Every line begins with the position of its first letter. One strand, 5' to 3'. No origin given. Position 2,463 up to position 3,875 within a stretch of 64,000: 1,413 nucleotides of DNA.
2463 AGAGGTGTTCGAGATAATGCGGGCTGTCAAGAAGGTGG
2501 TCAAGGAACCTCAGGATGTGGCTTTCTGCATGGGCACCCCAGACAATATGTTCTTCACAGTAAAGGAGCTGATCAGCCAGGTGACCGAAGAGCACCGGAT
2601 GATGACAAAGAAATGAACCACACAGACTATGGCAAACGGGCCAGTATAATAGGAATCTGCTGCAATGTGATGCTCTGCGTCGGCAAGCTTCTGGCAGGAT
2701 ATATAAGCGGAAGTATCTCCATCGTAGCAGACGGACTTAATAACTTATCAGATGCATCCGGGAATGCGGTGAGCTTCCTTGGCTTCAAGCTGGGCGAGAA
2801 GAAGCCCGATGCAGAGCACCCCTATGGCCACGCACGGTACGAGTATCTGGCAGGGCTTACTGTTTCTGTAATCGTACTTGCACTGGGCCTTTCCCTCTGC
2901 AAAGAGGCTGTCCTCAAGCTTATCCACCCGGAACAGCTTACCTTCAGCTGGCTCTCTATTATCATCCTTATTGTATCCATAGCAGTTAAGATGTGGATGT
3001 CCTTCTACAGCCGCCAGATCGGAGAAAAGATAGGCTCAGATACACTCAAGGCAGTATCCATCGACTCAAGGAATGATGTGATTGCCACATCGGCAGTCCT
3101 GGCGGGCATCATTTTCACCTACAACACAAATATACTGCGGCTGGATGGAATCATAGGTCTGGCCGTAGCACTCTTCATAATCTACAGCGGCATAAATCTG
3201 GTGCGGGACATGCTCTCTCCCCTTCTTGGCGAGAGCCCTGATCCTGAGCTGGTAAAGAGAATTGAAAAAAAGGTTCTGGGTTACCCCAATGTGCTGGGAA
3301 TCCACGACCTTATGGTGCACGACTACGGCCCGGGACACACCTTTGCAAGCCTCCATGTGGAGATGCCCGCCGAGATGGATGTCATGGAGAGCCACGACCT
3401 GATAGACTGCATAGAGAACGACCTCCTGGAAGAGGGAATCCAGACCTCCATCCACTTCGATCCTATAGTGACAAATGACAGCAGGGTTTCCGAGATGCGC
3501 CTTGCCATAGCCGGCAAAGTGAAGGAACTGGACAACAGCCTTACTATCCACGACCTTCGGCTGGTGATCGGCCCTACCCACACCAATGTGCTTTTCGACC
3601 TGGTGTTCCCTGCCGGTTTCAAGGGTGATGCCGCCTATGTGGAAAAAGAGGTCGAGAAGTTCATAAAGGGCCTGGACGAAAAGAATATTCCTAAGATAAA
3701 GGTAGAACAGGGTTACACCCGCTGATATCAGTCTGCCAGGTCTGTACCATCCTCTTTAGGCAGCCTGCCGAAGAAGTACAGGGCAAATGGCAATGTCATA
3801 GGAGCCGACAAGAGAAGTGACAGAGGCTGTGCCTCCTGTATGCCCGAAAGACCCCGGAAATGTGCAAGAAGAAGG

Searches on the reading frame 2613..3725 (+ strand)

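Call 37: search_protein_families(library=pfam, proteins=[window:2613-3725:+], max_evalue=0.0001)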
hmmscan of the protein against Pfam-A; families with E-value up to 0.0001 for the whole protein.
window:2613-3725:+ (370 aa): 2 families
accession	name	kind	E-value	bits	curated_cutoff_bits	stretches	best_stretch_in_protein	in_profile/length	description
PF01545.26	Cation_efflux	-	1.5e-47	162.4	26.6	1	12-205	2-198/198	Cation efflux family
PF16916.11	ZT_dimer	-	1.1e-15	57.8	26.7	1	209-284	1-77/78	Dimerisation domain of Zinc Transporter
